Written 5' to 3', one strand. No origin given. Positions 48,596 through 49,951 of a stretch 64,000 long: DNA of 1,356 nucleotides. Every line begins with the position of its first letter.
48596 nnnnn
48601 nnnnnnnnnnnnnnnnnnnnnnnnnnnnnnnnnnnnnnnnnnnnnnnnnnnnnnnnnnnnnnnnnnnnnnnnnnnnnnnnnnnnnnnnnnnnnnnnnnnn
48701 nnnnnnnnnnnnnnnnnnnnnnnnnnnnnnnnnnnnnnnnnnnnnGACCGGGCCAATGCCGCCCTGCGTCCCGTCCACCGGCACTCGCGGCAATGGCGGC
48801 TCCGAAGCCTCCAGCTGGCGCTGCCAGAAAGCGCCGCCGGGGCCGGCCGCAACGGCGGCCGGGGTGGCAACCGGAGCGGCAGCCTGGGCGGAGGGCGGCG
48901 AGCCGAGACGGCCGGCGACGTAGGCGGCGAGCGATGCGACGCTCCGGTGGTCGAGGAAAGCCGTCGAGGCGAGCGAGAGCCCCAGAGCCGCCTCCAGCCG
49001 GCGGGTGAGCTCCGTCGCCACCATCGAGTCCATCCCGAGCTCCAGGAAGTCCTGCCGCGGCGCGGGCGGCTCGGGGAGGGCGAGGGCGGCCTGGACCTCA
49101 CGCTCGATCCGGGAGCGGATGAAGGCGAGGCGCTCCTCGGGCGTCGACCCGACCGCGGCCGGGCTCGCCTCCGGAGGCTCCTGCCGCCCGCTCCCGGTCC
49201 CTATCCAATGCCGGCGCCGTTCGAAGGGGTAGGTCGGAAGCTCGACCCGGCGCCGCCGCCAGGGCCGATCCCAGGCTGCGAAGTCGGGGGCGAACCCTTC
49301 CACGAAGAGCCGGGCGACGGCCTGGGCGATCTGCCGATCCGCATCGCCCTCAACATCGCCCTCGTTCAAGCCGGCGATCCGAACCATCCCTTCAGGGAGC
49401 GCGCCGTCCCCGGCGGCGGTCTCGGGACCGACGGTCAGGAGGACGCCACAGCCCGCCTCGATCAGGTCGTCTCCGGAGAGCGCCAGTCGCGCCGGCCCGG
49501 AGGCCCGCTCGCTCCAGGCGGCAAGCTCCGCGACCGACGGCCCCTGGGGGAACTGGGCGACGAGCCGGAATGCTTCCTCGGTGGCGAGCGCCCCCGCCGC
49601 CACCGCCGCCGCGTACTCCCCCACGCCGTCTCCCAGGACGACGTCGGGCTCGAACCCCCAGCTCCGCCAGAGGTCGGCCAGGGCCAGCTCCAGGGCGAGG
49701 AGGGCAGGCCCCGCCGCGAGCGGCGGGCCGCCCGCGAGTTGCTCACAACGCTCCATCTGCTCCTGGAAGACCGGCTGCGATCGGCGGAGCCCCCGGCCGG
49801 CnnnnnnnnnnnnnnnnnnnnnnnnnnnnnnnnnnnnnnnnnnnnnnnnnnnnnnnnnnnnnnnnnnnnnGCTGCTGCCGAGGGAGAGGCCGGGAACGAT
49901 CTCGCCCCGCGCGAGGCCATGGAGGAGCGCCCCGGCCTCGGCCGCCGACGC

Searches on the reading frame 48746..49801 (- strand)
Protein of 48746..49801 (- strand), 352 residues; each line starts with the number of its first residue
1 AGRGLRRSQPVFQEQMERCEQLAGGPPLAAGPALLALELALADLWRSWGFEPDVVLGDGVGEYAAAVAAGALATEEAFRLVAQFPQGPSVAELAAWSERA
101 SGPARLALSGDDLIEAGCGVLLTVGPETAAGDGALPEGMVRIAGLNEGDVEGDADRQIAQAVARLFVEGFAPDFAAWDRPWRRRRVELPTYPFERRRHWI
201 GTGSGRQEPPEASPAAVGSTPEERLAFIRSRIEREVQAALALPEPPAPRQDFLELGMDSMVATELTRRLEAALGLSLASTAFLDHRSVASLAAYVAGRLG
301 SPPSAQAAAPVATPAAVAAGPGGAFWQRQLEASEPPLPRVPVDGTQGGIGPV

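Call 19: find_related_loci(query=window:48830-49801:-, collection=genome_contigs, flank=10000)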
Query window:48830-49801:- (324 aa) in genome_contigs; peptide patterns used: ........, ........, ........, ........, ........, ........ (x = any residue, [..] = any of these).
349 stretches matched a pattern; 4 encode a relative of the query (tblastn E <= 1e-3); 4 distinct loci.
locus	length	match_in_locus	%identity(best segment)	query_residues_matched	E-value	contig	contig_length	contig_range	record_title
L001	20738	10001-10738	35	1-200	5e-35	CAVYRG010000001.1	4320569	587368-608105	MAG: uncultured Acidobacteriaceae bacterium isolate MFD05502.bin.1.13 genome assembly, contig: contig_2896, whole genome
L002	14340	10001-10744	32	3-200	6e-23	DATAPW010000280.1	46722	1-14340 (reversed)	MAG TPA_asm: Acetobacteraceae bacterium isolate SMAG_U5451 k141_1550635, whole genome shotgun sequence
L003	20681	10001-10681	36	2-219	1e-22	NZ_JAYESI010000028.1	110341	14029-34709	Corallococcus sp. RDP092CA NODE_28_length_110341_cov_15.277932, whole genome shotgun sequence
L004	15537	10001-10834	32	2-224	3e-14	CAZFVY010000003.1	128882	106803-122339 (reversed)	MAG TPA_asm: uncultured Verrucomicrobiota bacterium isolate binchicken_co54_380 genome assembly, contig: NODE_127_length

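Call 56: find_related_loci(query=window:48746-49801:-, collection=metagenome_contigs, flank=10000)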
Query window:48746-49801:- (352 aa) in metagenome_contigs; peptide patterns used: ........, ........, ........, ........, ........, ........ (x = any residue, [..] = any of these).
548 stretches matched a pattern, but none encodes a relative of the query by tblastn (E <= 1e-3).
